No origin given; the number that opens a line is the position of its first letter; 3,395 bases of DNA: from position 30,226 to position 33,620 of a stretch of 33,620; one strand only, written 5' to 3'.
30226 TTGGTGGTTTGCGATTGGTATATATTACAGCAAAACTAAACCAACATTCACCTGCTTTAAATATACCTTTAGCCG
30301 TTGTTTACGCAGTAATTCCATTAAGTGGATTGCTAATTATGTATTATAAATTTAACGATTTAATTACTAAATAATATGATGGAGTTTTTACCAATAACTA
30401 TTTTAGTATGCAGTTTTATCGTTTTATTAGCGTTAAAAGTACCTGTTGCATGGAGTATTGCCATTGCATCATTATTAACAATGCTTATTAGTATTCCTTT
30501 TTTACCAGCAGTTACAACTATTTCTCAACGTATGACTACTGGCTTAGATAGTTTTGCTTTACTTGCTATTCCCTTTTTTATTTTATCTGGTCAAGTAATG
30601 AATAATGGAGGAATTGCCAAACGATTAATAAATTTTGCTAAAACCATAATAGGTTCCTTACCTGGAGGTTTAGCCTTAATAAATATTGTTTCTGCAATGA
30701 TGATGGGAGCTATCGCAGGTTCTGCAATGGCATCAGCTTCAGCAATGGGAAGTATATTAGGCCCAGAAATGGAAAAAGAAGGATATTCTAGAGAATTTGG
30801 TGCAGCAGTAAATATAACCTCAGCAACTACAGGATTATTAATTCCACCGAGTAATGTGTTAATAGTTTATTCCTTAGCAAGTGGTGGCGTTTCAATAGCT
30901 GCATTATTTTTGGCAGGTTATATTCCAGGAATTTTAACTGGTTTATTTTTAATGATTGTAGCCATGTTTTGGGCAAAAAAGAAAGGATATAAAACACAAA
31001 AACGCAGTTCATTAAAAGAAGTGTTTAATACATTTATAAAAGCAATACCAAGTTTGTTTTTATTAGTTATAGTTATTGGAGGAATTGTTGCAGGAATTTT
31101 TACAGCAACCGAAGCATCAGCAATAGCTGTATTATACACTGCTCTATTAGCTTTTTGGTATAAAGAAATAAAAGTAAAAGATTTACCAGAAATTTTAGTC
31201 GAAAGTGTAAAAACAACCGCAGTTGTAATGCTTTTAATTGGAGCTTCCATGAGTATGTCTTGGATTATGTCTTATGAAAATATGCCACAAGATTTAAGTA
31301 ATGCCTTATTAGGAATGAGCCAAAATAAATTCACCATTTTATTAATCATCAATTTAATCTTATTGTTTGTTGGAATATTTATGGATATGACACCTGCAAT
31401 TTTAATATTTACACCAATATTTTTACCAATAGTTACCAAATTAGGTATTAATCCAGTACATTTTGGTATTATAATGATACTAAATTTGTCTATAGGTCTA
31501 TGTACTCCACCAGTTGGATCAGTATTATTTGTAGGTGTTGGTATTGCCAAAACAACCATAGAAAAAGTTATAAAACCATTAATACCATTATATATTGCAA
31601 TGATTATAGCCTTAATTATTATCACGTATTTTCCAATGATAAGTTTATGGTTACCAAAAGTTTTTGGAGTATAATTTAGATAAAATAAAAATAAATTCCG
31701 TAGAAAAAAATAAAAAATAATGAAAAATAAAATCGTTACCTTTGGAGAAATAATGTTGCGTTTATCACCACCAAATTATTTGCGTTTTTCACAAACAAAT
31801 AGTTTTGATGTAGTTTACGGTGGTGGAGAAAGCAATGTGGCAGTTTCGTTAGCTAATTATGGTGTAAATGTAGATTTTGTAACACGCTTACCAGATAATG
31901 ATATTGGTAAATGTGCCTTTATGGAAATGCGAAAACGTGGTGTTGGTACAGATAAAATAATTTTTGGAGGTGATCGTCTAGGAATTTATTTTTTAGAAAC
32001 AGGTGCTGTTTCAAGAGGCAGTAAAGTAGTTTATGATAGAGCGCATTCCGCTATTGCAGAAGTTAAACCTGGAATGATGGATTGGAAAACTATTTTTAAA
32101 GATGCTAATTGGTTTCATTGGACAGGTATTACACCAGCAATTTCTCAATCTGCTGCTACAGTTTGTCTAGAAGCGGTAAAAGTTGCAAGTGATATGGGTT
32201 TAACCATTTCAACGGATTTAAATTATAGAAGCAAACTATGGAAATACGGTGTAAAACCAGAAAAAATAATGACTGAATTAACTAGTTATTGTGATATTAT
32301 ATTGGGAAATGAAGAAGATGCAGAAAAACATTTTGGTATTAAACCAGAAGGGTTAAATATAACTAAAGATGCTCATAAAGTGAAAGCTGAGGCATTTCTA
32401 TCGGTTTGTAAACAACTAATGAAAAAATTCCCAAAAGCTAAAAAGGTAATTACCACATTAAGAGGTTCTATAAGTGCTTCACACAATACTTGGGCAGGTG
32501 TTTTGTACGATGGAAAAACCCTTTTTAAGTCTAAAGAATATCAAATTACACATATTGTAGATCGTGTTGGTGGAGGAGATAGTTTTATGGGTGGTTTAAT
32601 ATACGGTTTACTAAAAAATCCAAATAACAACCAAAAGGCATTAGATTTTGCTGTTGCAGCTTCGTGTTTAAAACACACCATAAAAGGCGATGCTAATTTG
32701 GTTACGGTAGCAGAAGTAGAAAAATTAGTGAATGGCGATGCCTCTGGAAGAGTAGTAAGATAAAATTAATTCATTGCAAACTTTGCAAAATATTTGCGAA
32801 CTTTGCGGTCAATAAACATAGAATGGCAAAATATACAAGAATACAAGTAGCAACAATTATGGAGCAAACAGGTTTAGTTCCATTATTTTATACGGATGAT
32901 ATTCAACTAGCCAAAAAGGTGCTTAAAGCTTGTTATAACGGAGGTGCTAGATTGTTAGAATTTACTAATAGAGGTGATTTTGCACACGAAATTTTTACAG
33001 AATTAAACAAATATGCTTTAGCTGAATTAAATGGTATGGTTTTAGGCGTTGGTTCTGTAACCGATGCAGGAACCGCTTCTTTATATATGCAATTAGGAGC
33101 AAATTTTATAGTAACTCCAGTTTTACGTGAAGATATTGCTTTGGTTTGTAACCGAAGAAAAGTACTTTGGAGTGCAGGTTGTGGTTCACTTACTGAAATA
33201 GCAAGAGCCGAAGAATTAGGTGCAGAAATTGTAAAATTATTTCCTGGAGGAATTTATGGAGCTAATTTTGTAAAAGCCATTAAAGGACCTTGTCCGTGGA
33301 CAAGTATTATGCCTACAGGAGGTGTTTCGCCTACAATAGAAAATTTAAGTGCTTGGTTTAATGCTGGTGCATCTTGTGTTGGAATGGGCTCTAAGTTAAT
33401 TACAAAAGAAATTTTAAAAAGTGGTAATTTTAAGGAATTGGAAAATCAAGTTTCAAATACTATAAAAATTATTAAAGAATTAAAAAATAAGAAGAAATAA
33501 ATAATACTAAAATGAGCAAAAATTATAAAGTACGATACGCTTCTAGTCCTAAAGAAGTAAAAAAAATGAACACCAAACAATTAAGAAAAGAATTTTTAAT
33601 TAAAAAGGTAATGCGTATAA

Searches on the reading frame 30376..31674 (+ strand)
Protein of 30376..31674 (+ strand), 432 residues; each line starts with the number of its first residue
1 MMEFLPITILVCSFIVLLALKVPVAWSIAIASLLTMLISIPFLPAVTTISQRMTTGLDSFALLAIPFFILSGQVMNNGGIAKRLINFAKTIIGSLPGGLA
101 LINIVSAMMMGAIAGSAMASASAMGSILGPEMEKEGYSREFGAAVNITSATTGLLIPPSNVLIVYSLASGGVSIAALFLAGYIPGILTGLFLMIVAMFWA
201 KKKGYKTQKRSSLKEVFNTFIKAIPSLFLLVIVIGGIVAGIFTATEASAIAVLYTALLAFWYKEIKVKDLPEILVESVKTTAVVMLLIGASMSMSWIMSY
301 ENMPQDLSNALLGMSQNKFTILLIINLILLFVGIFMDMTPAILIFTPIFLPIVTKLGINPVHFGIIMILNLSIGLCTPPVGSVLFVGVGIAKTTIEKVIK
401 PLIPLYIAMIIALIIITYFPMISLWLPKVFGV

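Call 5: search_protein_families(library=pfam, proteins=[window:30376-31674:+])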
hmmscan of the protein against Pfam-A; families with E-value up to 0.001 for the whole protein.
window:30376-31674:+ (432 aa): 3 families
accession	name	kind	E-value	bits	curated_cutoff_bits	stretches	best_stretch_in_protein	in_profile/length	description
PF06808.19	DctM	-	6.6e-129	430.8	23.8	1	11-421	1-412/413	Tripartite ATP-independent periplasmic transporter, DctM component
PF03600.22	CitMHS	-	2.3e-08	33.9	31.9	1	251-421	14-178/336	Citrate transporter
PF03606.21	DcuC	-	1.3e-05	24.4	23.1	1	100-417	115-456/461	C4-dicarboxylate anaerobic carrier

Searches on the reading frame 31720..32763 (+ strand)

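Call 6: search_protein_families(library=ncbifam, proteins=[window:31720-32763:+], max_evalue=0.01)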
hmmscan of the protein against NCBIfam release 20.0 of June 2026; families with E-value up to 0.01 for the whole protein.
window:31720-32763:+ (347 aa): 19 families
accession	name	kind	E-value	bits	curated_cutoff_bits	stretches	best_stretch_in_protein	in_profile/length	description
NF041633.1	trifunc_aldol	exception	1.1e-148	496.3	700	1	3-347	242-580/580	KHG/KDPG aldolase/sugar kinase fusion protein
NF041332.1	KDG_KDGal_kin_Halo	equivalog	1.8e-66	224.8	440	1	4-345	3-318/320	bifunctional 2-dehydro-3-deoxygluconokinase/2-dehydro-3-deoxygalactonokinase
NF040938.1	KDG_KDGal_kin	equivalog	5.4e-36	124.3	400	1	5-337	1-303/305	bifunctional 2-dehydro-3-deoxygluconokinase/2-dehydro-3-deoxygalactonokinase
TIGR04382.1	myo_inos_iolC_N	equivalog_domain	9.8e-29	100.6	300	1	5-332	4-304/309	5-dehydro-2-deoxygluconokinase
TIGR02152.1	D_ribokin_bact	equivalog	1.4e-12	47.6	299.65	2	183-325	168-287/298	ribokinase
NF053626.1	RibKinHalex1628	equivalog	2.2e-12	47.1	330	2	34-201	38-187/293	ATP-dependent ribose-1-phosphate kinase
NF006957.1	PRK09434.1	equivalog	1.4e-11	44.5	450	1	28-323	21-291/302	fructokinase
NF052444.1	DhDoxglucKinKdgK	equivalog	1.8e-11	44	400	1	4-213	2-211/303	2-dehydro-3-deoxygluconokinase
NF008353.0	PRK11142.1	equivalog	3.9e-11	43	341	1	26-328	31-293/307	ribokinase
NF049991.1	TagKinase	equivalog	5.2e-10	38.6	420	1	5-219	10-223/321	tagatose kinase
NF007321.0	PRK09813.1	equivalog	5.8e-09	35.8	247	1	260-310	198-246/261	fructoselysine 6-kinase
NF041134.1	R1P_kin_Thcocales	equivalog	1.6e-08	34.3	500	1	239-306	192-251/291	ADP-dependent ribose-1-phosphate kinase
NF047869.1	myo_kin_aldol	exception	6.7e-08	31.3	600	1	23-318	28-311/586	bifunctional 5-dehydro-2-deoxygluconokinase/5-dehydro-2-deoxyphosphogluconate aldolase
TIGR03168.1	1-PFK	subfamily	8.5e-07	28.2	216.4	1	261-337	226-299/305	hexose kinase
NF007068.0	PRK09513.1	equivalog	2.4e-06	27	432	1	269-318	238-285/312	1-phosphofructokinase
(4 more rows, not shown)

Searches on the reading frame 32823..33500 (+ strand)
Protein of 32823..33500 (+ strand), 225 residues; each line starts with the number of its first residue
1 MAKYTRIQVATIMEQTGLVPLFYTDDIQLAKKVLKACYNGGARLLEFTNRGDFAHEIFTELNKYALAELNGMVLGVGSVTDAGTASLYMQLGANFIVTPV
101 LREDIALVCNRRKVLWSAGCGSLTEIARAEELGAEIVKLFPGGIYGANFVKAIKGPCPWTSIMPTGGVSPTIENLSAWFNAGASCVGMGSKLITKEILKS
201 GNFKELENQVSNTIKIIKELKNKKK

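Call 6: search_protein_families(library=ncbifam, proteins=[window:32823-33500:+], max_evalue=0.01)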
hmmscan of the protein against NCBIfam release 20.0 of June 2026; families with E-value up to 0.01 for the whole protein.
window:32823-33500:+ (225 aa): 9 families
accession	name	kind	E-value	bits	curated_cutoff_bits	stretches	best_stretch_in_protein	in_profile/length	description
NF005499.0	PRK07114.1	equivalog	1.5e-109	365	275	1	1-222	1-222/223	bifunctional 4-hydroxy-2-oxoglutarate aldolase/2-dehydro-3-deoxy-phosphogluconate aldolase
NF005119.0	PRK06552.1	subfamily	1e-46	159.2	238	1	6-219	3-211/213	bifunctional 2-keto-4-hydroxyglutarate aldolase/2-keto-3-deoxy-6-phosphogluconate aldolase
TIGR01182.1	eda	subfamily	1.2e-37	129.2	156.05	1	11-216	3-203/204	bifunctional 4-hydroxy-2-oxoglutarate aldolase/2-dehydro-3-deoxy-phosphogluconate aldolase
NF004325.0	PRK05718.1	subfamily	2.5e-29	102.2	241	1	5-218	4-212/213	keto-hydroxyglutarate-aldolase/keto-deoxy-phosphogluconate aldolase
NF005673.0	PRK07455.1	equivalog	2.5e-28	98.7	232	1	14-218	11-210/213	bifunctional 4-hydroxy-2-oxoglutarate aldolase/2-dehydro-3-deoxy-phosphogluconate aldolase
NF006600.0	PRK09140.1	subfamily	1.3e-19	70.3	207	1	70-194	62-185/210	2-dehydro-3-deoxy-6-phosphogalactonate aldolase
NF041633.1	trifunc_aldol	exception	1.5e-17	63.3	700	1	11-223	4-223/580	KHG/KDPG aldolase/sugar kinase fusion protein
NF004673.0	PRK06015.1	equivalog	1e-16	61.4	320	1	9-213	8-207/212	2-dehydro-3-deoxy-phosphogluconate aldolase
NF041011.1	dihydoor_dh_Arch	equivalog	0.0097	15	330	0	161-197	224-259/289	dihydroorotate dehydrogenase PyrD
